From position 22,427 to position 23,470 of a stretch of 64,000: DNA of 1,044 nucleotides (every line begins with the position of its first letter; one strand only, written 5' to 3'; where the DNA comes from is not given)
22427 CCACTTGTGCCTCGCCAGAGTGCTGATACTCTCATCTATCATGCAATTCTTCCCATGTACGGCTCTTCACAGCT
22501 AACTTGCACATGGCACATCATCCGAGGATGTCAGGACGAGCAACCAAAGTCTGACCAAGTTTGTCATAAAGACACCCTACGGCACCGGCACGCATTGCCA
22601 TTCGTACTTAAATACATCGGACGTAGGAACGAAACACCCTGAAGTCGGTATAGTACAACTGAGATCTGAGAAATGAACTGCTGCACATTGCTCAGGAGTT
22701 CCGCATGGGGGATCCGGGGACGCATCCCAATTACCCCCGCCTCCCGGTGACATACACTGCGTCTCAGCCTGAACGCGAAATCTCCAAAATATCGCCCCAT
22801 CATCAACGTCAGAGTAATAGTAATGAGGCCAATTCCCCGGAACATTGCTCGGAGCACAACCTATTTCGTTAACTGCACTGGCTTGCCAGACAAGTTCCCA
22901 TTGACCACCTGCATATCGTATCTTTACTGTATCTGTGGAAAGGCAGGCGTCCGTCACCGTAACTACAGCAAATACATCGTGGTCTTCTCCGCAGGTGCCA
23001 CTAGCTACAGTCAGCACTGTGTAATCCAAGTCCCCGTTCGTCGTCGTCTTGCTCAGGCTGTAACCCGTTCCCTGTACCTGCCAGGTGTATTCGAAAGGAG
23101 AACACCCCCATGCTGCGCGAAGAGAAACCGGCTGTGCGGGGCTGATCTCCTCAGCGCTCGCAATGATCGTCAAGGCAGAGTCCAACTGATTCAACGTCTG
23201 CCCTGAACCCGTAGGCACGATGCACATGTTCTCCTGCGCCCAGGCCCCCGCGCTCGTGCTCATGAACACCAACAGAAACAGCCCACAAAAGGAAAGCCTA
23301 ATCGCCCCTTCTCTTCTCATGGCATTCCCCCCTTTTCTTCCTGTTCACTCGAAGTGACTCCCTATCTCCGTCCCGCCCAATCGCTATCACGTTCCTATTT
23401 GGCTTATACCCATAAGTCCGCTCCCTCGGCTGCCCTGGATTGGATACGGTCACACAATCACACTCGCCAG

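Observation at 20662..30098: Three paralogous Sec-signal, Cys-rich proteins grafted onto the same RHS breakpoint: a second, undescribed cassette type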

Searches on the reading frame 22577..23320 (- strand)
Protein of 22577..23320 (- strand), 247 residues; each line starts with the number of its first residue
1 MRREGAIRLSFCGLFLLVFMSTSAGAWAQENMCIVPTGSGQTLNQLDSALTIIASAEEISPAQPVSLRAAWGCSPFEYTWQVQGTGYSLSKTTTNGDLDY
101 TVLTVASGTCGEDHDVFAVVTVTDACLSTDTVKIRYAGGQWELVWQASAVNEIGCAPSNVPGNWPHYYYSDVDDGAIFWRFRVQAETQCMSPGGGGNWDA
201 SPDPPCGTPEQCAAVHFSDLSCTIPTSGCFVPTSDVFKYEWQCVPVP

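Call 4: search_protein_families(library=pfam, proteins=[window:22577-23320:-], max_evalue=1)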
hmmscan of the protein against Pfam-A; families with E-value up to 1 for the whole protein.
window:22577-23320:- (247 aa): 0 families

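Call 15: find_homologous_proteins(query=window:22577-23320:-, max_evalue=0.01)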
Query window:22577-23320:- (247 aa): 7 proteins with E <= 0.01 among 406 candidates.
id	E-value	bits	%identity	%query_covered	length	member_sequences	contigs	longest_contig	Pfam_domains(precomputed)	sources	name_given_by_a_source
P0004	1.5e-169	580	100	100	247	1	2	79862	-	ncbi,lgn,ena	-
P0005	3.3e-63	232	77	57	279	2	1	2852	-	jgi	jgi:hypothetical protein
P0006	2.7e-46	176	44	87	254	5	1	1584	-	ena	-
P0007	9.7e-42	161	48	76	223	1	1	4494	-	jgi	jgi:hypothetical protein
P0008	3.9e-41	159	41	92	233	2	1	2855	-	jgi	jgi:hypothetical protein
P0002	5.3e-13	67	41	51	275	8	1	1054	-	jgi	-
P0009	3.9e-12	64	37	59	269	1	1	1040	-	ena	-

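Call 18: find_encoding_contigs(protein=P0004, flank=10000, max_places=4)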
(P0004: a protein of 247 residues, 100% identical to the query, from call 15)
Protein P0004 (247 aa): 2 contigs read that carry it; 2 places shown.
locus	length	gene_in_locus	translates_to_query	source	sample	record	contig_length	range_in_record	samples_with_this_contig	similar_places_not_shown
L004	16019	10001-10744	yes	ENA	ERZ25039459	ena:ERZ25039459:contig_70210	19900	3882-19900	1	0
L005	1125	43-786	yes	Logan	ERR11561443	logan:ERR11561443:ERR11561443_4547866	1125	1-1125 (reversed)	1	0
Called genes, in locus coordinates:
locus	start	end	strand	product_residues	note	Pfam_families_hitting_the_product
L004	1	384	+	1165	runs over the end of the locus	PF25023:TEN_YD-shell, PF05593:RHS_repeat, PF25023:TEN_YD-shell, PF03527:RHS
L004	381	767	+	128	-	-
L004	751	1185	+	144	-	PF05593:RHS_repeat (faint)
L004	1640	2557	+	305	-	PF25023:TEN_YD-shell (faint), PF03527:RHS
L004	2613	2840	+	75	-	-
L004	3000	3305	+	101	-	-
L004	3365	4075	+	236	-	-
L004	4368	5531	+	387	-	PF05593:RHS_repeat (faint), PF20148:DUF6531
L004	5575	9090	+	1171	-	PF25023:TEN_YD-shell, PF05593:RHS_repeat, PF25023:TEN_YD-shell, PF03527:RHS (weak)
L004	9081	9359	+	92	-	-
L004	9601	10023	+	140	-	-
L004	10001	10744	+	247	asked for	-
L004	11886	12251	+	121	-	-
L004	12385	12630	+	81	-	-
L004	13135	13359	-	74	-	-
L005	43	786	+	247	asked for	-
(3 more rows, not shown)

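Call 19: find_encoding_contigs(protein=P0007, flank=10000)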
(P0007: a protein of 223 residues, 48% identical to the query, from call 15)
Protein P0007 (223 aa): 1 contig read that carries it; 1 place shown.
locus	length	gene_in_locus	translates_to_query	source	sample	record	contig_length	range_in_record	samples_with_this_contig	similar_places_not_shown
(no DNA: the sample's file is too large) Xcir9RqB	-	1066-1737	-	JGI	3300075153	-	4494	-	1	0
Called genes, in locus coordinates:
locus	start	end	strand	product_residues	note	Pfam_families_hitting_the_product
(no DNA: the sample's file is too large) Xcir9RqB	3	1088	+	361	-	?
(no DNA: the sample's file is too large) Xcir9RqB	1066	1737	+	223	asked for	-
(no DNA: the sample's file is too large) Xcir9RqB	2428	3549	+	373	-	-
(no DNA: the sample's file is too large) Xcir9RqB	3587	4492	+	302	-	?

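Call 20: find_encoding_contigs(protein=P0005, flank=10000)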
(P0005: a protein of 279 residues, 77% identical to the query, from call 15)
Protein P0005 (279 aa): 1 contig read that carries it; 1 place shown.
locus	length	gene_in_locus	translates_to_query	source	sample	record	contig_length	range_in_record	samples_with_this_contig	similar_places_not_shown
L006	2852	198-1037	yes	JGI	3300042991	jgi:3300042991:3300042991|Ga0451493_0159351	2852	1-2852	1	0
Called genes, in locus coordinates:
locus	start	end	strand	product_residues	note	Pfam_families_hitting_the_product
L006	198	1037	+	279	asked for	-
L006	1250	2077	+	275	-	-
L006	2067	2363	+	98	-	-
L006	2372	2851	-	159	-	?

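Call 21: find_encoding_contigs(protein=P0006, flank=10000)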
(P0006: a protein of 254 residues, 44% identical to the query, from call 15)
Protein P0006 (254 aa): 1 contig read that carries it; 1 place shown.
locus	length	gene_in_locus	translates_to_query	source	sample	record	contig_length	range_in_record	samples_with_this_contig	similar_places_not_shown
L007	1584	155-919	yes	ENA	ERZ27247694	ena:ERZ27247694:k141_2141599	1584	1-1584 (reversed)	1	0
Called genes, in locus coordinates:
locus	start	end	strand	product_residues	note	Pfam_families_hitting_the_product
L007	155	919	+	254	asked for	-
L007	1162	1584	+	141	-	?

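Call 22: find_encoding_contigs(protein=P0008, flank=10000)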
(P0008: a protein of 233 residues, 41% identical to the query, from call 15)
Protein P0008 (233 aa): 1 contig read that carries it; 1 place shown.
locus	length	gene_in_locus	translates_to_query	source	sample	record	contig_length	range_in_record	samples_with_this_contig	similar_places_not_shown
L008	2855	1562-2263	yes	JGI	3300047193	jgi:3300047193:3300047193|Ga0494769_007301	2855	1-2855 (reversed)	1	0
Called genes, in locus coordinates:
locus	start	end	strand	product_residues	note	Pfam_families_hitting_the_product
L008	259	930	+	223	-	-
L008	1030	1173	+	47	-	-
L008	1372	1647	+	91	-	-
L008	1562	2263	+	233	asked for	-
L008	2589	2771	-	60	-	-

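Call 23: find_encoding_contigs(protein=P0009, flank=10000)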
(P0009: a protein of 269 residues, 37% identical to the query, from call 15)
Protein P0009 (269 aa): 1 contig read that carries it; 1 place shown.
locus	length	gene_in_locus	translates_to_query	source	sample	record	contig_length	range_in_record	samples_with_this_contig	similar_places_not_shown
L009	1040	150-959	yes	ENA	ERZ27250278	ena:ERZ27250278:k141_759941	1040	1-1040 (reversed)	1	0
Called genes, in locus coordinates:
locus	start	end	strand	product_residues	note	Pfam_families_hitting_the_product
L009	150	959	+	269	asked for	-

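Call 34: search_protein_families(library=ncbifam, proteins=[window:22577-23320:-, P0005, P0009], max_evalue=1)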
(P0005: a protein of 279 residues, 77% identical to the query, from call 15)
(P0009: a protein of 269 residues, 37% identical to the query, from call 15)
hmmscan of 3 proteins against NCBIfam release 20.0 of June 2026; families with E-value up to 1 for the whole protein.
window:22577-23320:- (247 aa): 0 families

P0005 (279 aa): 0 families

P0009 (269 aa): 1 family
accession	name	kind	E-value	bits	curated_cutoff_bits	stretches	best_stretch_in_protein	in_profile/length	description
NF038160.1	lanthi_III_c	subfamily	0.3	11.4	27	1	101-120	11-30/33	class III lanthipeptide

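Call 35: search_solved_structures(query=A3, max_evalue=10)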
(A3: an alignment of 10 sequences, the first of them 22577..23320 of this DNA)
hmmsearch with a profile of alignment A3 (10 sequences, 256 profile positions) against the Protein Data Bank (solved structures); distinct sequences matched with E-value up to 10: 0.

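Call 38: find_related_loci(query=A4, collection=genome_contigs, flank=10000)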
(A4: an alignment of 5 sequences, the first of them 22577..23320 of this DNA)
Query A4 (247 aa) in genome_contigs; peptide patterns used: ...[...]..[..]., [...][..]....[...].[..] (x = any residue, [..] = any of these).
27 stretches matched a pattern; 1 encode a relative of the query (tblastn E <= 1e-3); 1 distinct loci.
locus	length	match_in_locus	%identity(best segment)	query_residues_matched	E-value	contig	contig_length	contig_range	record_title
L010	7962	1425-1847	76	1-141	1e-68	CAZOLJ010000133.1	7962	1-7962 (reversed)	MAG TPA_asm: uncultured Desulfobacteraceae bacterium isolate binchicken_co340_80 genome assembly, contig: NODE_4430_leng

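Call 39: predict_structure(alignment_id=A3)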
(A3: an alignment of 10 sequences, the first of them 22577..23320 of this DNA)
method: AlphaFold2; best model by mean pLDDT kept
length: 247 residues; sequences in the alignment: 10
mean_pLDDT: 59.7   pTM: 0.52
mean pLDDT of the five models: 59.7, 57.3, 53.2, 51.5, 41.4
residues with pLDDT >= 90: 29; 70-90: 67; 50-70: 39; < 50: 112
segments of 3 or more residues with pLDDT < 50: 25-45, 147-204, 206-236
pLDDT, mean of each block of 10 residues (from residue 1): 68 78 50 38 55 84 91 89 89 91 81 71 90 74 51 31 34 38 33 33 45 39 33 45 59
secondary structure, 60 per line:
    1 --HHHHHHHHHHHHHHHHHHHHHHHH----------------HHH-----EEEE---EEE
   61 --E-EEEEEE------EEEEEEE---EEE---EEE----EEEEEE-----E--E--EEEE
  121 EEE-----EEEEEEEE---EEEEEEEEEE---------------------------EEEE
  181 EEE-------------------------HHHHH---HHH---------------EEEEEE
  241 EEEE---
elements in order: H3-26 E51-54 E58-60 E65-70 E77-83 E87-89 E93-95 E100-105 E117-123 E129-136 E140-149 E177-183 H209-213 E235-244

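Call 43: fold_search(model_id=the predicted structure, library=pdb)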
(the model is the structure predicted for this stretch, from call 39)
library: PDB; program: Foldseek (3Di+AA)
matches with E <= 10: 1069; with E <= 0.001: 0
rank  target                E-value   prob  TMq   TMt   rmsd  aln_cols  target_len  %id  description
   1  5dmy_A                2.9e-03  1.00  0.29  0.09   3.7       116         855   13  Beta-galactosidase - construct 33-930 (released 2016-10-05)
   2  7n6g_4C               2.9e-03  0.95  0.27  0.12  21.3       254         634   12  C1 of central pair (released 2022-05-18)
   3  4zmh_B                4.0e-03  0.87  0.25  0.08  18.4       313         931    8  Crystal structure of a five-domain GH115 alpha-Glucuronidase from the Marine Bacterium Saccharophagus degradans 2-40T (released 2016-05-04)
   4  8gsx                  4.7e-03  0.84  0.24  0.23  19.6       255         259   11  X-ray structure of Clostridium perfringens pili protein B collagen-binding domains (released 2023-06-07)
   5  4ypj_A                5.5e-03  1.00  0.28  0.09   4.6       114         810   10  X-ray Structure of The Mutant of Glycoside Hydrolase (released 2015-04-29)
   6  4cu7                  5.5e-03  1.00  0.27  0.09   5.5       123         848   10  Unravelling the multiple functions of the architecturally intricate Streptococcus pneumoniae beta-galactosidase, BgaA (released 2014-08-20)
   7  5t98_A                6.4e-03  1.00  0.27  0.10   4.2       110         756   13  Crystal structure of BuGH2Awt (released 2017-09-13)
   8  2l3b_MODEL_1_A        7.1e-03  1.00  0.27  0.44   4.7       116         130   11  Solution NMR structure of the BT_0084 lipoprotein from Bacteroides thetaiotaomicron, Northeast Structural Geno (released 2010-11-10)
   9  1f00                  7.5e-03  1.00  0.27  0.24   6.9       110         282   17  CRYSTAL STRUCTURE OF C-TERMINAL 282-RESIDUE FRAGMENT OF ENTEROPATHOGENIC E. COLI INTIMIN (released 2000-07-12)
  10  8q30_0                7.5e-03  0.99  0.24  0.37  15.0       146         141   13  Sulfolobus acidocaldarius AAP filament. (released 2024-03-06)
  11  5t98_B                7.9e-03  1.00  0.27  0.10   4.8       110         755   13  Crystal structure of BuGH2Awt (released 2017-09-13)
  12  4cu6                  8.8e-03  1.00  0.27  0.09   5.4       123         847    9  Unravelling the multiple functions of the architecturally intricate Streptococcus pneumoniae beta-galactosidase, BgaA (released 2014-08-20)
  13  5dmy_B                9.8e-03  1.00  0.29  0.09   3.7       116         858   13  Beta-galactosidase - construct 33-930 (released 2016-10-05)
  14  7som_D                1.3e-02  0.75  0.25  0.05  18.9       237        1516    9  Ciliary C2 central pair apparatus isolated from Chlamydomonas reinhardtii (released 2022-04-13)
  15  8z0t_A                1.4e-02  0.97  0.21  0.28   6.7        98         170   17  Structure of the human ige-fc bound to its high affinity receptor fc(epsilon) (released 2024-07-10)
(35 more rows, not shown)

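Call 46: search_protein_representatives(alignment_id=A3)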
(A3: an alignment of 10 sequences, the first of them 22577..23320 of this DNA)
Query: 10 sequences, 256 profile positions. Proteins with E-value up to 0.001 (for the whole library): 631; up to 1e-10: 198; up to 1e-30: 19. The best 150 are listed.
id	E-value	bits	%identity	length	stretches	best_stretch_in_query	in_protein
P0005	1.6e-89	316.6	-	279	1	1-256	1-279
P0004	4.4e-86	305.3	-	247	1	1-255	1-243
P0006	6.6e-81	288.4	-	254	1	1-237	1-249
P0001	2.7e-76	273.3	-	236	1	22-256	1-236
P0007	2.2e-72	260.4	-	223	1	25-256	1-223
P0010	6.4e-71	255.6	-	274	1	1-256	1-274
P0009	1.5e-60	221.7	-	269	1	1-256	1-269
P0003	1.1e-57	212.2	-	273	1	1-255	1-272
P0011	1.7e-55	205.1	-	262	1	1-256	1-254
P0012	1.0e-49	186.2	-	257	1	1-242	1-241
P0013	1.4e-45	172.6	-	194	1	1-185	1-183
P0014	6.4e-43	163.9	-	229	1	1-184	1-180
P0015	4.8e-40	154.5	-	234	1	32-255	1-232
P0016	6.5e-37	144.2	-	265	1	1-255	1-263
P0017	8.4e-34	134.0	-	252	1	2-256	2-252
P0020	3.1e-32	128.9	-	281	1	6-255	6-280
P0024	4.0e-29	118.7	-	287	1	4-256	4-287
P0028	8.7e-27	111.0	-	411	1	52-256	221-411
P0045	9.2e-23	97.8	-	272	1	1-256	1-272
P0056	2.2e-21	93.3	-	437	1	52-255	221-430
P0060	2.0e-20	90.2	-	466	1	52-156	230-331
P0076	1.5e-18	84.0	-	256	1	21-256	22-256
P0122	9.3e-15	71.6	-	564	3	82-255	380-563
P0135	1.3e-13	67.9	-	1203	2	60-255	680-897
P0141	2.5e-13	66.9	-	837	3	82-255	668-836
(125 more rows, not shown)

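Call 49: search_protein_families(library=pfam, proteins=[P0028, P0135, P0141, P0122, P0060, P0024, P0045, P0020, P0056, P0017], max_evalue=0.1)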
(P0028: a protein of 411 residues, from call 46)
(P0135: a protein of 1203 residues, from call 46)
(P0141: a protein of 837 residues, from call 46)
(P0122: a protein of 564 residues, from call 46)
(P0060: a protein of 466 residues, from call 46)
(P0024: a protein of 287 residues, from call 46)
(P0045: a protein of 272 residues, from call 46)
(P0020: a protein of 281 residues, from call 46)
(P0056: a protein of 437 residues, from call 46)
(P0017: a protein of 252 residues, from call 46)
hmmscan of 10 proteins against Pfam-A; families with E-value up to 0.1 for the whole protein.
P0028 (411 aa): 0 families

P0135 (1203 aa): 4 families
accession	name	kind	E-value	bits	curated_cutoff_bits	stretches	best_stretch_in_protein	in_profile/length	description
PF13385.13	Laminin_G_3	-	1.9e-12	48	27.6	1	493-653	2-147/151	Concanavalin A-like lectin/glucanases superfamily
PF06832.18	BiPBP_C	-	0.09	13.1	26.8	0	1000-1061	31-87/90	Penicillin-Binding Protein C-terminus Family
PF22245.3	G7C_C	-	0.091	12.9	26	0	1014-1079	104-164/180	Tailspike protein, C-terminal domain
PF17481.7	Phage_sheath_domII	-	0.1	13.5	31.4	0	185-288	4-98/98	Phage tail sheath protein beta-sandwich domain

P0141 (837 aa): 2 families
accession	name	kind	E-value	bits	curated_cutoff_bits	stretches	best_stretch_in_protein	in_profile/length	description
PF13573.12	SprB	-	0.0002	21.4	28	0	563-584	13-34/37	SprB repeat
PF04306.18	DUF456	-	0.057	14.1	29.4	0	5-39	62-96/139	Protein of unknown function (DUF456)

P0122 (564 aa): 0 families

P0060 (466 aa): 0 families

P0024 (287 aa): 0 families

P0045 (272 aa): 0 families

P0020 (281 aa): 0 families

P0056 (437 aa): 0 families

P0017 (252 aa): 0 families

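Call 50: search_protein_families(library=phrogs, proteins=[window:22577-23320:-, P0028, P0135, P0141, P0122, P0024, P0045], max_evalue=0.1)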
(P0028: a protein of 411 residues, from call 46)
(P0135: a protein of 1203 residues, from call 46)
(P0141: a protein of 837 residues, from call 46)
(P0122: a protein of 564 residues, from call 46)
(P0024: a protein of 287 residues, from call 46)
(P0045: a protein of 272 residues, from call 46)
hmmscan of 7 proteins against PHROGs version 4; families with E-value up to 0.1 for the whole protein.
window:22577-23320:- (247 aa): 0 families

P0028 (411 aa): 0 families

P0135 (1203 aa): 3 families
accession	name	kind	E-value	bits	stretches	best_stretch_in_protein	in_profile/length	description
phrog_3545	-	unknown function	2e-08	33.8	1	473-656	777-969/1115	-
phrog_2973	-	head and packaging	0.002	18.6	1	921-1056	130-268/310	Hoc-like head decoration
phrog_2424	-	unknown function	0.01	17.1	1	903-945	45-87/112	-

P0141 (837 aa): 5 families
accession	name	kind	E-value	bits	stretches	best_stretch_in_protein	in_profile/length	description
phrog_1101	-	tail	2.2e-43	149.4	1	56-359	32-349/1405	tail protein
phrog_4271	-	tail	1.4e-22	80.3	1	7-244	4-228/1309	tail protein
phrog_6284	-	tail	7e-21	74.8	1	103-365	2-291/1280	tail protein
phrog_21247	-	tail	2.3e-15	57.1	1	103-357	2-282/508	tail protein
phrog_1180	-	tail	0.0092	16.9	1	47-96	24-73/78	tail assembly chaperone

P0122 (564 aa): 0 families

P0024 (287 aa): 1 family
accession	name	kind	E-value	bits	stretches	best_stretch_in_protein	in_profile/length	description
phrog_6596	-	unknown function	0.0092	16.8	1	129-167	56-93/142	-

P0045 (272 aa): 0 families

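Call 52: find_homologous_proteins(query=A5, max_evalue=1e-8)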
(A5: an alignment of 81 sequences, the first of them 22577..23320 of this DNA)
Query A5 (81 sequences) (247 aa, profile of the alignment): 17 proteins with E <= 1e-8 among 6976 candidates.
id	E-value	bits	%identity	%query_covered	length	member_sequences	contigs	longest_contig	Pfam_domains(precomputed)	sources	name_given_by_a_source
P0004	8.9e-57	211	100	100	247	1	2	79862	-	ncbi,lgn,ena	-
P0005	1.3e-55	207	77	57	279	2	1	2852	-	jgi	jgi:hypothetical protein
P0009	4.8e-54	202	37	59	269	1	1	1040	-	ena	-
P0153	4.5e-53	199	52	51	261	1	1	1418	-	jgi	jgi:hypothetical protein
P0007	1.5e-46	177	48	76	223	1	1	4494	-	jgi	jgi:hypothetical protein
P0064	5.5e-46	175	30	52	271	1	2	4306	-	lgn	-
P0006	6.9e-46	175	44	87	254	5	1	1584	-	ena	-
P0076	2.9e-44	170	26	36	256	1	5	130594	-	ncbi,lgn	-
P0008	3.1e-44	170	41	92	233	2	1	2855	-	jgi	jgi:hypothetical protein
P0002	2.0e-43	167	41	51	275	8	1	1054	-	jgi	-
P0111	2.3e-43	167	25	37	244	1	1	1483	-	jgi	-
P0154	2.1e-34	137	34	35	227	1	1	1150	-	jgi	jgi:hypothetical protein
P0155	3.6e-28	117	39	34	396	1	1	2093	-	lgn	-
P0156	6.3e-25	106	39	23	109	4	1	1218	-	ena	-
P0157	4.3e-20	90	30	42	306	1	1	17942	-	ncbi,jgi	ncbi:MAG: hypothetical protein ACYTBV_03100 [Planctomycetota bacterium]|jgi:hypothetical protein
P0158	1.0e-17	83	37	36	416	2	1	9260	-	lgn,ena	-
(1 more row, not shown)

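Call 53: find_encoding_contigs(protein=P0076, flank=10000, max_places=2)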
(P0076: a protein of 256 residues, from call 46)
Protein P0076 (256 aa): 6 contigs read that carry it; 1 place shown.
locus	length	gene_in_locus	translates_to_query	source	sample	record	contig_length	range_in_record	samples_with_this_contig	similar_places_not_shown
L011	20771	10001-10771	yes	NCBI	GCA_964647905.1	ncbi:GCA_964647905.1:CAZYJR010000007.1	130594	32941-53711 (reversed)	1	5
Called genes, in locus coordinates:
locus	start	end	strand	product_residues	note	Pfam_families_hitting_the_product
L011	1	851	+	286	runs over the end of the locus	PF01656:CbiA, PF10609:ParA (faint), PF12838:Fer4_7 (faint), PF00037:Fer4 (faint)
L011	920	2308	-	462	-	PF01554:MatE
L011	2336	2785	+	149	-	-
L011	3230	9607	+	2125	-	PF20148:DUF6531, PF05593:RHS_repeat (weak), PF25023:TEN_YD-shell, PF05593:RHS_repeat, PF25023:TEN_YD-shell, PF05593:RHS_repeat (weak), PF25023:TEN_YD-shell, PF03527:RHS, +3 more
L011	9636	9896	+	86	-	-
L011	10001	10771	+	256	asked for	-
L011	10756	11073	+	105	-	-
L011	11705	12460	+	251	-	PF01182:Glucosamine_iso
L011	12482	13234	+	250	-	PF13938:DUF4213, PF04016:DUF364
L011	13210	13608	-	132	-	PF01894:YjbQ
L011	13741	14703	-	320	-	PF00753:Lactamase_B, PF12706:Lactamase_B_2 (weak)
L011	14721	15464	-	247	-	PF13187:Fer4_9 (faint), PF00037:Fer4 (faint), PF12838:Fer4_7, PF13484:Fer4_16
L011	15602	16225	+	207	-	PF11136:DUF2889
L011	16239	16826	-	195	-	-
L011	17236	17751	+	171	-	PF00578:AhpC-TSA, PF08534:Redoxin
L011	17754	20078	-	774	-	PF00989:PAS, PF08448:PAS_4, PF13426:PAS_9, PF00989:PAS, PF08448:PAS_4, PF01590:GAF, PF13185:GAF_2, PF13492:GAF_3, +5 more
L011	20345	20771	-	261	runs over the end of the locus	PF10670:DUF4198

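Call 54: find_encoding_contigs(protein=P0157, flank=10000, max_places=2)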
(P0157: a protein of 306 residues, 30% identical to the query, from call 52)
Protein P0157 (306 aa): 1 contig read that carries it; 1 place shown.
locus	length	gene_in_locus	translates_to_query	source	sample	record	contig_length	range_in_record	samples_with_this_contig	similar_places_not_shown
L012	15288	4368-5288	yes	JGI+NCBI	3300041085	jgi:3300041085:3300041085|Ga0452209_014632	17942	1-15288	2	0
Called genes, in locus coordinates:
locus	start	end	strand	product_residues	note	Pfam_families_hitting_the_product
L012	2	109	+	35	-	?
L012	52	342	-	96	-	-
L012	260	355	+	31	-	-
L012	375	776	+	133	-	PF00248:Aldo_ket_red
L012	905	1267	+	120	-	PF00248:Aldo_ket_red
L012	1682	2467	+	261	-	PF04909:Amidohydro_2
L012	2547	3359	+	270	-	PF00378:ECH_1, PF16113:ECH_2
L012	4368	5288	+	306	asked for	-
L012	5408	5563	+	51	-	-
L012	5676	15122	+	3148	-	PF10670:DUF4198 (faint), PF07622:DUF1583 (weak), PF20148:DUF6531, PF05593:RHS_repeat (weak), PF25023:TEN_YD-shell, PF05593:RHS_repeat (weak), PF25023:TEN_YD-shell, PF03527:RHS (weak), +1 more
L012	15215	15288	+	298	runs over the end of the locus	-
